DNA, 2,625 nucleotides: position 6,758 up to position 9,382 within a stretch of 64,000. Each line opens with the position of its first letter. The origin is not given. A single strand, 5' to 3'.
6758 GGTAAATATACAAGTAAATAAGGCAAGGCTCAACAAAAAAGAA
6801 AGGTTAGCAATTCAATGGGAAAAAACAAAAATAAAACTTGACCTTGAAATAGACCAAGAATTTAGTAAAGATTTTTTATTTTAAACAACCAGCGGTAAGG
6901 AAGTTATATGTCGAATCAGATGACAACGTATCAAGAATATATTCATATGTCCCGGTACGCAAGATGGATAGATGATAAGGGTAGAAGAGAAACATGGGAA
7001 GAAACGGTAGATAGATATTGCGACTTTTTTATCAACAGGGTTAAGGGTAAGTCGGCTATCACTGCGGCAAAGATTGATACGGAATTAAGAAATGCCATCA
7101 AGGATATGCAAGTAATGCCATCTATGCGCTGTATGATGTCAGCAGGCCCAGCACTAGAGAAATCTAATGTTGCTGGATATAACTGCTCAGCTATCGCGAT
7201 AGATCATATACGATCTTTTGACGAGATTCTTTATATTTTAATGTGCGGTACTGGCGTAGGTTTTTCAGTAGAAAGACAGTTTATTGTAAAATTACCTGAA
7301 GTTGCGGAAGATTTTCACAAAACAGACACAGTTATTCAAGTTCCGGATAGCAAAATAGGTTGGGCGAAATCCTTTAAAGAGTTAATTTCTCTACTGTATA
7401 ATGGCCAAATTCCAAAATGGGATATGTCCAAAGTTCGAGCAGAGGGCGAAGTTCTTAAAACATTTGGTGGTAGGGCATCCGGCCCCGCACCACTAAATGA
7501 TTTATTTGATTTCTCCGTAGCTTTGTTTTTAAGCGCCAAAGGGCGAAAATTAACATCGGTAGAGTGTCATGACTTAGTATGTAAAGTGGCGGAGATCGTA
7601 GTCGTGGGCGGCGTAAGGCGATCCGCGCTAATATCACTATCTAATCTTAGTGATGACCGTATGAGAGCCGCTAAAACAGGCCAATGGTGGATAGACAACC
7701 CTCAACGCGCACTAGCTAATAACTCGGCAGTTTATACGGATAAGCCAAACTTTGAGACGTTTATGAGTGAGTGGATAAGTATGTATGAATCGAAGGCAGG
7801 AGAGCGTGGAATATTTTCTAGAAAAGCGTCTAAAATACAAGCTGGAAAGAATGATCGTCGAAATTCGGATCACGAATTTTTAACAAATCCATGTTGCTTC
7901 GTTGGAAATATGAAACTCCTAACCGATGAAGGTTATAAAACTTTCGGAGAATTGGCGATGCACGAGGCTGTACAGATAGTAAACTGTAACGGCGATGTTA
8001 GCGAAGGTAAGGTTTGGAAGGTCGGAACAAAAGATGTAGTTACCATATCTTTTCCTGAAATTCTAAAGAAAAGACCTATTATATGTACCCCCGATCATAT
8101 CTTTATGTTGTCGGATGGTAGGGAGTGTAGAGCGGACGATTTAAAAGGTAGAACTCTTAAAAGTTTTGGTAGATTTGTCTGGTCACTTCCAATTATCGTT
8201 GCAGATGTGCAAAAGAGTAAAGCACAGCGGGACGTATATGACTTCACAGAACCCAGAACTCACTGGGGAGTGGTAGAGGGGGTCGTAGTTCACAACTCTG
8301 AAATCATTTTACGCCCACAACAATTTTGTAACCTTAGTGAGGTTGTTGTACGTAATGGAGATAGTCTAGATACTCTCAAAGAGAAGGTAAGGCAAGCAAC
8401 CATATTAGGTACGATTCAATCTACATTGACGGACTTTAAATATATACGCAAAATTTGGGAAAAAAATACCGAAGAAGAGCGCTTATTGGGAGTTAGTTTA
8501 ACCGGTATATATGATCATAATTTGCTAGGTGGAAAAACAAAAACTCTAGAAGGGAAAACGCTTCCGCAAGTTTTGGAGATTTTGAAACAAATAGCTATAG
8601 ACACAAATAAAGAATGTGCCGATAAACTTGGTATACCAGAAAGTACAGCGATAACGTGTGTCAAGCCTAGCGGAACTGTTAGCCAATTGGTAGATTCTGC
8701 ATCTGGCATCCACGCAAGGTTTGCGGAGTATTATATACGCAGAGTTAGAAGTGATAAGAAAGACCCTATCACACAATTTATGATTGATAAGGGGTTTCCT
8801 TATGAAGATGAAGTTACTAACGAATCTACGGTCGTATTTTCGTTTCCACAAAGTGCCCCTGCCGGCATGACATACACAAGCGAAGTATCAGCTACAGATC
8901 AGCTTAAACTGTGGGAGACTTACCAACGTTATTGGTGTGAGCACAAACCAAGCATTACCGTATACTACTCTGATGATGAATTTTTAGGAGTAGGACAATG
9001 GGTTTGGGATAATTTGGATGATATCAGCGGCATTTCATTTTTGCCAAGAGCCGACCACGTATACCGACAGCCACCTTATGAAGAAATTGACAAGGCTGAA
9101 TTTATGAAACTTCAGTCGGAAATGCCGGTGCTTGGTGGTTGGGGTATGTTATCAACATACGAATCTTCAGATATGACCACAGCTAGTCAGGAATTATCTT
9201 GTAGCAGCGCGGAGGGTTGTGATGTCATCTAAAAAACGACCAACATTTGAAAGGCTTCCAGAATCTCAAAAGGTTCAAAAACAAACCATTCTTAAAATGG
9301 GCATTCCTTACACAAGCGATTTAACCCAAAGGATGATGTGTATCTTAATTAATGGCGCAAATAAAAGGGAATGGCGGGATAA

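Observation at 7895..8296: Mini-intein splitting the active-site NPC|SEI motif of the ribonucleotide reductase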

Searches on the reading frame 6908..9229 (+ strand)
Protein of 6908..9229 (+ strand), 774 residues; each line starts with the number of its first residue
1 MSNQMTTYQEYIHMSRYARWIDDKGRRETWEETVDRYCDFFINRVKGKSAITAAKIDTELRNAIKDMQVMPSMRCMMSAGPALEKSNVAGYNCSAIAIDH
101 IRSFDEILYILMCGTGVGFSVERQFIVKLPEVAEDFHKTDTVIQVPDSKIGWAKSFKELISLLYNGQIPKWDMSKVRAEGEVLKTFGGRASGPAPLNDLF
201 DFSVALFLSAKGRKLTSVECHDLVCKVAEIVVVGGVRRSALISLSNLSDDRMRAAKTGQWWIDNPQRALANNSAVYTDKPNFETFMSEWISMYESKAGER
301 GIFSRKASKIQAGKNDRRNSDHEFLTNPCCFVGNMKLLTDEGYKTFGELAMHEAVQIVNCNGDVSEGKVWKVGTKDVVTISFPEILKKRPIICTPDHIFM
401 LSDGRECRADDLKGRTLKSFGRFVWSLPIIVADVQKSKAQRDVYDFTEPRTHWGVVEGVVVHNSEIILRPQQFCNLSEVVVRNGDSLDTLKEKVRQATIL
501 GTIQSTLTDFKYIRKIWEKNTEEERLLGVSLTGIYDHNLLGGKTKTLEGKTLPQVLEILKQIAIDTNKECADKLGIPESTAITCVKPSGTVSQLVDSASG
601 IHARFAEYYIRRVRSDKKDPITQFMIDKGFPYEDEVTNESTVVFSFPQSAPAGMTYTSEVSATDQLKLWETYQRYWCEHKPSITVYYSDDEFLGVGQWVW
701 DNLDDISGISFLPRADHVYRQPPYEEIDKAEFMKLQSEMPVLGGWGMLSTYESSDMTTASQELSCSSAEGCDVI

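Call 3: search_protein_families(library=pfam, proteins=[window:6908-9229:+], max_evalue=1)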
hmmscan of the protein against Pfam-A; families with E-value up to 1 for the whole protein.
window:6908-9229:+ (774 aa): 5 families
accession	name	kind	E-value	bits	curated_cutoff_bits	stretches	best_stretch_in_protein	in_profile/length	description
PF21995.1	RNR-II_ins_dom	-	6.6e-08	33.2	27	1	140-199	34-99/107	B12-dependent ribonucleotide reductase, insertion domain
PF02867.20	Ribonuc_red_lgC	-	2.4e-06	26.9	23.9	2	171-214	34-77/523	Ribonucleotide reductase, barrel domain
PF17975.6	RNR_Alpha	-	5.3e-06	27.3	26.4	1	9-70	21-90/101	Ribonucleotide reductase alpha domain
PF14890.11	Intein_splicing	-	9.8e-06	25.9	35.8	1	360-414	31-88/155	Intein splicing domain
PF00317.26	Ribonuc_red_lgN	-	0.043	14.3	28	1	14-82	12-75/77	Ribonucleotide reductase, all-alpha domain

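Call 4: search_protein_families(library=ncbifam, proteins=[window:6908-9229:+], max_evalue=1)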
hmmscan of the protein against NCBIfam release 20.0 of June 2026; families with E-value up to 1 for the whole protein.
window:6908-9229:+ (774 aa): 7 families
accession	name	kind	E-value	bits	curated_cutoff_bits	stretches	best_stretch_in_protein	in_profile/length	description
TIGR02505.1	RTPR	equivalog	5e-84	282.8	340.05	3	464-740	378-691/724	ribonucleoside-triphosphate reductase, adenosylcobalamin-dependent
TIGR02504.1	NrdJ_Z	equivalog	2.1e-08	33.2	399.95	2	566-625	436-488/606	adenosylcobalamin-dependent ribonucleoside-diphosphate reductase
TIGR01445.1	intein_Nterm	domain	5.3e-06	27.3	24.5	1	330-400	1-82/83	intein N-terminal splicing region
NF006207.0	PRK08332.1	equivalog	5.6e-05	20.5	2400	1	563-614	1393-1443/1684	vitamin B12-dependent ribonucleotide reductase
NF006417.0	PRK08665.1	equivalog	0.0011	17.3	961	1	580-617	420-457/759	vitamin B12-dependent ribonucleotide reductase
NF052663.1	RtcB_rel_intein2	exception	0.0092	14.9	1050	1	387-416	139-168/626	intein-containing RctB family protein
NF005010.0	PRK06406.1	subfamily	0.092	10.9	1125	0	578-614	572-607/771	vitamin B12-dependent ribonucleotide reductase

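Call 7: find_homologous_proteins(query=window:6908-9229:+)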
Query window:6908-9229:+ (774 aa): 8000 proteins with E <= 0.001 among 8000 candidates; the best 120 are listed.
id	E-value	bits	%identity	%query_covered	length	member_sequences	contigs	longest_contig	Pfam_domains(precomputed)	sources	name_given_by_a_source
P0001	0.0e+0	1797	100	100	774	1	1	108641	PF02867.21,PF17975.7,PF21995.2,PF14890.12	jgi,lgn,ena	-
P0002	0.0e+0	1040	62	54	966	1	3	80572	PF17975.7,PF14528.12,PF14890.12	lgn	-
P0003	0.0e+0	1036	66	53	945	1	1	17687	PF02867.21,PF14528.12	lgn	-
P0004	0.0e+0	1028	60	54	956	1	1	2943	PF02867.21,PF21995.2,PF14528.12,PF14890.12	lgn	-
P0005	0.0e+0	1021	64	54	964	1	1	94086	PF02867.21,PF21995.2,PF14528.12,PF14890.12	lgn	-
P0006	2.3e-295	1000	59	99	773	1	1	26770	PF02867.21,PF21995.2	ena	-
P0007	9.5e-295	998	71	42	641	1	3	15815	PF02867.21,PF21995.2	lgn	-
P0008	7.3e-292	988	63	54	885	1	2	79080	PF02867.21,PF21995.2,PF14528.12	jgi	jgi:hypothetical protein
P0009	1.4e-290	984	61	54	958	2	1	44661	PF17975.7,PF21995.2,PF14528.12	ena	-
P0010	2.0e-290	984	61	53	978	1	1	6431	PF21995.2,PF14528.12,PF14890.12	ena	-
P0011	1.3e-289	981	57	99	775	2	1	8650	PF02867.21,PF21995.2,PF14890.12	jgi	-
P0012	8.0e-288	975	60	54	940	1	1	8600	PF21995.2,PF14528.12,PF14890.12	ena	-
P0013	3.7e-286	970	56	80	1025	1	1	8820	PF14890.12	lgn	-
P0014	1.3e-284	964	59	54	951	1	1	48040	PF21995.2,PF14528.12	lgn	-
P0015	2.4e-283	960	56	53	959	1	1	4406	PF02867.21,PF21995.2,PF14528.12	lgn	-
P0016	6.7e-282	956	61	53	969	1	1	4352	PF17975.7,PF21995.2,PF14528.12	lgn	-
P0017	7.8e-282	955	58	54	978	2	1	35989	PF02867.21,PF21995.2,PF14528.12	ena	-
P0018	5.9e-279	946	56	54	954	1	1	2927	PF02867.21,PF21995.2,PF14528.12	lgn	-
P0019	3.5e-278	943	57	53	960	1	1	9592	PF21995.2,PF14528.12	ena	-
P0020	4.1e-277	940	54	70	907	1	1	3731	PF21995.2,PF14890.12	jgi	-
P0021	7.1e-275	932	59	54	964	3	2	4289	PF02867.21,PF21995.2,PF14528.12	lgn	-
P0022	8.0e-275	932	70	42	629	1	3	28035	PF02867.21,PF17975.7,PF21995.2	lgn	-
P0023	3.3e-274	930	68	42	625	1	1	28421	PF02867.21,PF21995.2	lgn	-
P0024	4.1e-274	930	69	42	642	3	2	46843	PF02867.21,PF21995.2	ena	-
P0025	1.4e-273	928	63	45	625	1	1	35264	PF02867.21,PF17975.7,PF21995.2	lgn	-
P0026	1.6e-273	928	63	44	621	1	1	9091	PF02867.21,PF17975.7,PF21995.2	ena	-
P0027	2.5e-273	927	70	42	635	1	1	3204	PF02867.21,PF21995.2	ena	-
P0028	3.6e-273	927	63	45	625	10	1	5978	PF02867.21,PF17975.7,PF21995.2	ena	-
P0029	4.5e-273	926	59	53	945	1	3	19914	PF17975.7,PF21995.2,PF14528.12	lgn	-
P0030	5.7e-273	926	67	42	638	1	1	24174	PF02867.21,PF17975.7,PF21995.2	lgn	-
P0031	5.2e-272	923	67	42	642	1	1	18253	PF02867.21,PF21995.2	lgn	-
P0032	1.9e-271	921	70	42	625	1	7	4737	PF02867.21,PF21995.2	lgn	-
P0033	3.5e-271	920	68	42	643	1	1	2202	PF02867.21,PF17975.7,PF21995.2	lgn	-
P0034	1.5e-270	918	57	53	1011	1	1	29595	PF21995.2,PF14528.12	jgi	jgi:ribonucleotide reductase, class II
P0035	8.3e-270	916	70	42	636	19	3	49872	PF02867.21,PF17975.7,PF21995.2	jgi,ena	-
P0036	1.2e-269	915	66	42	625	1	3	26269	PF02867.21,PF21995.2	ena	-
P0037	2.6e-269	914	57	54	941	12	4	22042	PF17975.7,PF21995.2,PF14528.12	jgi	jgi:ribonucleotide reductase, class II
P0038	2.9e-269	914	68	42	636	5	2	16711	PF02867.21,PF21995.2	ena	-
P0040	5.9e-269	913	67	42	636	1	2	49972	PF02867.21,PF21995.2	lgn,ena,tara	tara:strand:- start:28367 stop:30277 length:1911 start_codon:yes stop_codon:yes gene_type:complete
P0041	9.4e-269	912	69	42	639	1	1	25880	PF02867.21,PF21995.2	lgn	-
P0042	9.8e-269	912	66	42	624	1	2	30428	PF02867.21,PF21995.2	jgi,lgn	jgi:ribonucleoside-triphosphate reductase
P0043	3.5e-268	910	67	42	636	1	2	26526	PF02867.21,PF21995.2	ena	-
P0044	7.6e-268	909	65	42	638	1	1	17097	PF02867.21,PF17975.7,PF21995.2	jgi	jgi:ribonucleoside-triphosphate reductase (thioredoxin)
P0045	1.1e-267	908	68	42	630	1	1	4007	PF02867.21,PF21995.2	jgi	-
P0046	1.7e-267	908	68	42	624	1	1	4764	PF02867.21,PF21995.2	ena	-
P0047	2.1e-267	908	65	42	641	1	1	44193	PF02867.21,PF21995.2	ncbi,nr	ncbi:hypothetical protein OAP25_01065 [Flavobacteriaceae bacterium]|nr:hypothetical protein [Flavoba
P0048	2.4e-267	907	58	54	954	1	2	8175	PF17975.7,PF21995.2,PF14528.12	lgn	-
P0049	3.6e-267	907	69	42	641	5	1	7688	PF02867.21,PF21995.2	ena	-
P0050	5.9e-267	906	65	43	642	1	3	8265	PF02867.21,PF21995.2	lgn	-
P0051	7.4e-267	906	66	42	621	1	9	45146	PF02867.21,PF17975.7,PF21995.2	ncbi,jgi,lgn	jgi:ribonucleoside-diphosphate reductase alpha chain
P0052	7.9e-267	906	55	54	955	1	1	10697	PF21995.2,PF14528.12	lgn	-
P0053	2.9e-266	904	70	42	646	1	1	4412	PF02867.21,PF17975.7,PF21995.2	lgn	-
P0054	5.0e-266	903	65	43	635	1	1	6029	PF02867.21,PF21995.2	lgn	-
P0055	5.1e-266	903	65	42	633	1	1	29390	PF02867.21,PF17975.7,PF21995.2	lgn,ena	-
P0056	8.9e-266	902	65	43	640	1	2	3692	PF02867.21,PF21995.2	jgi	jgi:ribonucleoside-diphosphate reductase alpha chain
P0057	9.3e-266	902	67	42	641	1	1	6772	PF02867.21,PF17975.7,PF21995.2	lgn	-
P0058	1.1e-265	902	65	42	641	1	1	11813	PF02867.21,PF21995.2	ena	-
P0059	1.9e-265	901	65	43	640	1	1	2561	PF02867.21,PF21995.2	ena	-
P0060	4.7e-265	900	59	54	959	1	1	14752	PF05204.20,PF21995.2,PF14528.12,PF14890.12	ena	-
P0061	5.0e-265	900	68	42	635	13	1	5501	PF02867.21,PF21995.2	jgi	jgi:ribonucleoside-diphosphate reductase alpha chain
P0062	5.5e-265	900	56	53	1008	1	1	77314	PF21995.2,PF14528.12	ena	-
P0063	5.5e-265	900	67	42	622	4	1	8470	PF02867.21,PF21995.2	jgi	-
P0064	7.0e-265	899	67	42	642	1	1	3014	PF02867.21,PF17975.7,PF21995.2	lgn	-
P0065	8.6e-265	899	53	100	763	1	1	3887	PF21995.2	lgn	-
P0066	1.0e-264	899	66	43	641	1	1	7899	PF02867.21,PF17975.7,PF21995.2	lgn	-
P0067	1.2e-264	899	66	42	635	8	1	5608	PF02867.21,PF17975.7,PF21995.2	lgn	-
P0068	1.2e-264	898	66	42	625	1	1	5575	PF02867.21,PF21995.2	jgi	jgi:ribonucleoside-diphosphate reductase alpha chain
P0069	1.3e-264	898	56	53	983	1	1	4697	PF02867.21,PF21995.2,PF14528.12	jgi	-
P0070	1.4e-264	898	66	42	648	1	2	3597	PF02867.21,PF17975.7,PF21995.2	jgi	jgi:ribonucleoside-diphosphate reductase alpha chain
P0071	1.5e-264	898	68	42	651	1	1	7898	PF21995.2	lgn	-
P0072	1.6e-264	898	66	42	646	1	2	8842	PF02867.21,PF17975.7,PF21995.2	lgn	-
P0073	1.6e-264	898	67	42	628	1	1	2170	PF02867.21,PF21995.2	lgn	-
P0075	2.1e-264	898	57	54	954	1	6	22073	PF17975.7,PF21995.2,PF14528.12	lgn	-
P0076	2.1e-264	898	66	42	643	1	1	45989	PF02867.21,PF17975.7,PF21995.2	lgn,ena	-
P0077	2.5e-264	897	66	42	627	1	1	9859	PF02867.21,PF17975.7,PF21995.2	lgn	-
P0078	3.3e-264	897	57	52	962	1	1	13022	PF14528.12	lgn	-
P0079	3.5e-264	897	65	42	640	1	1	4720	PF02867.21,PF21995.2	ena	-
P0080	3.9e-264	897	68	42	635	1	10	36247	PF02867.21,PF17975.7,PF21995.2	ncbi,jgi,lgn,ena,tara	tara:strand:- start:1742 stop:3649 length:1908 start_codon:yes stop_codon:yes gene_type:complete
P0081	7.0e-264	896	65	42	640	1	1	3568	PF02867.21,PF21995.2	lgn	-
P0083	7.5e-264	896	69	42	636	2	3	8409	PF02867.21,PF17975.7,PF21995.2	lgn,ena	-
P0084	8.3e-264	896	56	54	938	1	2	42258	PF21995.2,PF14528.12,PF14890.12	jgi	jgi:hypothetical protein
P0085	9.5e-264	896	65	42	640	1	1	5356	PF02867.21,PF21995.2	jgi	jgi:ribonucleoside-triphosphate reductase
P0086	1.1e-263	895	64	42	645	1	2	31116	PF02867.21,PF17975.7,PF21995.2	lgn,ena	-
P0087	1.3e-263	895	65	42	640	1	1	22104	PF02867.21,PF21995.2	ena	-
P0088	1.4e-263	895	67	42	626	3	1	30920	PF02867.21,PF17975.7,PF21995.2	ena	-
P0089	1.4e-263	895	66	43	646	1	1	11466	PF02867.21,PF17975.7,PF21995.2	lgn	-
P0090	1.6e-263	895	66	42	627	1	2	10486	PF02867.21,PF21995.2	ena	-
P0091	1.7e-263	895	66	43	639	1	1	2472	PF02867.21,PF21995.2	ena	-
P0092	1.7e-263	895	65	42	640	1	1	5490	PF02867.21,PF21995.2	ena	-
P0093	2.1e-263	894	56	53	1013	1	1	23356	PF17975.7,PF21995.2,PF14528.12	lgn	-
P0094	2.1e-263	894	58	50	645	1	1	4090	PF02867.21,PF21995.2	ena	-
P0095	2.2e-263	894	65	42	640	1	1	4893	PF02867.21,PF21995.2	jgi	-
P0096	2.3e-263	894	66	42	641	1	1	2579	PF02867.21,PF17975.7,PF21995.2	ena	-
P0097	2.4e-263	894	66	42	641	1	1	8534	PF02867.21,PF17975.7,PF21995.2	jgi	-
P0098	2.4e-263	894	66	42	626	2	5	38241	PF02867.21,PF17975.7,PF21995.2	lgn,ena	-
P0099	2.5e-263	894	65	42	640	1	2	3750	PF02867.21,PF21995.2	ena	-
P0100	2.5e-263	894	65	43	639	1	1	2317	PF02867.21,PF21995.2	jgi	-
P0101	2.7e-263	894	65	42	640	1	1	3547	PF02867.21,PF21995.2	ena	-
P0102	3.0e-263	894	65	42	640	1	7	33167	PF02867.21,PF21995.2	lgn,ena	-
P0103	3.0e-263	894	65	42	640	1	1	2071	PF02867.21,PF21995.2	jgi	-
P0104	3.3e-263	894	66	42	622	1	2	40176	PF02867.21,PF21995.2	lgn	-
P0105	4.7e-263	893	66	42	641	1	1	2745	PF02867.21,PF17975.7,PF21995.2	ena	-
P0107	4.9e-263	893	65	42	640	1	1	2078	PF02867.21,PF21995.2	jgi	-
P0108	5.7e-263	893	65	42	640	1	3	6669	PF02867.21,PF21995.2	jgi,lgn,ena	jgi:ribonucleoside-triphosphate reductase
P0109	5.9e-263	893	65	42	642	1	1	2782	PF02867.21,PF21995.2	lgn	-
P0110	6.0e-263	893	65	42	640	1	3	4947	PF02867.21,PF21995.2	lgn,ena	-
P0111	6.6e-263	893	65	42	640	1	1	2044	PF02867.21,PF21995.2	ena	-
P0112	7.0e-263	893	65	42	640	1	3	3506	PF02867.21,PF21995.2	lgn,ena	-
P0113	7.3e-263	893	67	42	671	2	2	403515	PF02867.21,PF17975.7,PF21995.2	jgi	-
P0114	7.5e-263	893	65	43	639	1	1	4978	PF02867.21,PF21995.2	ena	-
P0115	7.9e-263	892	66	42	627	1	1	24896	PF02867.21,PF17975.7,PF21995.2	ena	-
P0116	1.0e-262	892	66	42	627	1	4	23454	PF02867.21,PF17975.7,PF21995.2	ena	-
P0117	1.2e-262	892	67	42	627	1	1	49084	PF02867.21,PF21995.2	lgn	-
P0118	1.2e-262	892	65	42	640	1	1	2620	PF02867.21,PF21995.2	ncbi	-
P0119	1.3e-262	892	65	43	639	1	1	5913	PF02867.21,PF21995.2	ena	-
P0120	1.3e-262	892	66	42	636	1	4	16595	PF02867.21,PF21995.2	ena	-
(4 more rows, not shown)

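Call 23: find_encoding_contigs(protein=P0001, flank=10000, max_places=3)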
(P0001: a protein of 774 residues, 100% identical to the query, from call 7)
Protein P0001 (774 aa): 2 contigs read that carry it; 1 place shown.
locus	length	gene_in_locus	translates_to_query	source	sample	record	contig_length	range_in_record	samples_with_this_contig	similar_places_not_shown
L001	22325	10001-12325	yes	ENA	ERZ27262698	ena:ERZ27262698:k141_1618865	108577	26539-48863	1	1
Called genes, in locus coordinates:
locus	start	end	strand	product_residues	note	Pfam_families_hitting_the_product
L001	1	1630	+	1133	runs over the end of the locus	PF02811:PHP, PF07733:DNA_pol3_alpha, PF17657:DNA_pol3_finger, PF14579:HHH_6, PF03167:UDG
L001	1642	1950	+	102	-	-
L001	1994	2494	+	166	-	-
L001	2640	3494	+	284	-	PF08804:gp32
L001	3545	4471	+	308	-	PF02739:5_3_exonuc_N, PF01367:5_3_exonuc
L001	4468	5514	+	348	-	PF00154:RecA_N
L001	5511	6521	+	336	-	PF00149:Metallophos (weak)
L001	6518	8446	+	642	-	PF02463:SMC_N (weak), PF13476:AAA_23, PF02463:SMC_N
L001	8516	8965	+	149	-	-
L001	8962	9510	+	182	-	-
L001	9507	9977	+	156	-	-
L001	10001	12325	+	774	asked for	PF17975:RNR_Alpha (weak), PF02867:Ribonuc_red_lgC (faint), PF21995:RNR-II_ins_dom, PF14890:Intein_splicing (faint)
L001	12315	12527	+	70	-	-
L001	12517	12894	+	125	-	-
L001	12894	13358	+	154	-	PF02661:Fic (weak)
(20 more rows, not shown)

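Call 24: search_dna_similar(query=window:6908-9229:+, collection=phages, mode=protein, max_rows=30)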
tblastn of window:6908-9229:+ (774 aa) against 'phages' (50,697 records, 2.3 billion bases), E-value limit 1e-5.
Records with a match: 1220; places in all: 1220; records where one place covers at least 80% of the query: 201.
Best place of each record, by identity: 60-80% 2; <60% 1218.
By first word of the organism name: Mycobacterium 709; Streptomyces 299; Rhodococcus 47; Gordonia 28; Roseobacter 22; Pseudomonas 15; Thermus 13; Synechococcus 11; Nodularia 9; Sinorhizobium 8; and 25 more.
By host as written in the record: Mycobacterium smegmatis mc2 155 524; Mycobacterium smegmatis mc#155 96; Streptomyces griseus ATCC 10137 82; Streptomyces lividans JI 1326 58; - 37; Rhodococcus erythropolis RIA 643 37; Mycobacterium smegmatis mc2155 30; Gordonia terrae 3612 24; and 112 more.
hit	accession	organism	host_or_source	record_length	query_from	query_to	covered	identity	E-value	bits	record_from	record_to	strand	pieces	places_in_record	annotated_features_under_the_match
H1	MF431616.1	Lentibacter phage vB_LenP_ICBM2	Lentibacter sp. SH36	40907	6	774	82%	60.2%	7e-124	778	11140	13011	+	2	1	cobalamin dependent ribonucleotide reductase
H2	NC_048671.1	Lentibacter phage vB_LenP_ICBM2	Lentibacter sp. SH36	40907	6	774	82%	60.2%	7e-124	778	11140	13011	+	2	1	ribonucleotide reductase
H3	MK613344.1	Roseobacter phage CRP-2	Rhodobacteraceae bacterium FZCC0023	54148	1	774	87%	56.4%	3e-124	766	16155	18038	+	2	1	adenosylcobalamin-dependent ribonucleoside-triphosphate reductase | hypothetical protein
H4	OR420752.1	Roseobacter phage CRP-403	Paracoccaceae bacterium strain FZCC0037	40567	6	774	82%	59.8%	4e-127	786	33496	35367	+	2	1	ribonucleotide reductase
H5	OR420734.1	Roseobacter phage CRP-804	Paracoccaceae bacterium strain FZCC0196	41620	1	774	83%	59.2%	3e-126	777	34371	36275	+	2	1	hypothetical protein (x2)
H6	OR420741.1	Roseobacter phage CRP-118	Paracoccaceae bacterium strain FZCC0023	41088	1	774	85%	57.3%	2e-126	777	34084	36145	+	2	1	ribonucleotide reductase (x2) | hypothetical protein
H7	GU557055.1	Puniceispirillum phage HMO-2011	Candidatus Puniceispirillum marinum ...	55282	1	774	83%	58.8%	3e-118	765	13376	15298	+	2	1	adenosylcobalamin-dependent ribonucleoside-triphosphate reductase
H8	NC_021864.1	Puniceispirillum phage HMO-2011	Candidatus Puniceispirillum marinum ...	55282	1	774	83%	58.8%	3e-118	765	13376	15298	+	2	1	ribonucleotide reductase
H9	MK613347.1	Roseobacter phage CRP-5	Rhodobacteraceae bacterium FZCC0040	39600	1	774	83%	58.6%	6e-120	749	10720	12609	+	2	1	adenosylcobalamin-dependent ribonucleoside-triphosphate reductase | hypothetical protein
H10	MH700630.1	Sinorhizobium phage phiM6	Sinorhizobium meliloti 1021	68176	8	774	82%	59.1%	2e-121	778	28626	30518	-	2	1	nrdJ: B12-dependent ribonucleotide reductase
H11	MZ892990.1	Roseobacter phage CRP-345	Rhodobacteraceae bacterium FZCC0042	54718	1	774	87%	55.5%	3e-121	765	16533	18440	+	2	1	putative ribonucleoside-diphosphate reductase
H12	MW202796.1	Caudoviricetes sp.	Manatee Spring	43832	5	774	82%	58.8%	3e-135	773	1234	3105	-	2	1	rnr iI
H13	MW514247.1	Roseobacter phage CRP-13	Rhodobacteraceae bacterium FZCC0023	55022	1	774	83%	58.3%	6e-125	768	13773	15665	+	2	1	adenosylcobalamin-dependent ribonucleoside-triphosphate reductase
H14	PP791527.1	Pseudomonas phage BL5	Pseudomonas aeruginosa PA14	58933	5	773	85%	56.3%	6e-118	723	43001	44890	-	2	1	ribonucleotide reductase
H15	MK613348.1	Roseobacter phage CRP-6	Rhodobacteraceae bacterium FZCC0042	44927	1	774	83%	57.9%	2e-116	741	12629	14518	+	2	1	adenosylcobalamin-dependent ribonucleoside-triphosphate reductase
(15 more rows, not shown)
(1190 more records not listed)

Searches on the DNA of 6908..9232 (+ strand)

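Call 6: search_dna_similar(query=window:6908-9232:+, collection=phages, mode=near, max_rows=20)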
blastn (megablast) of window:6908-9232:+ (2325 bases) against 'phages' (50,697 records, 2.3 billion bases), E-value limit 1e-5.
No match.
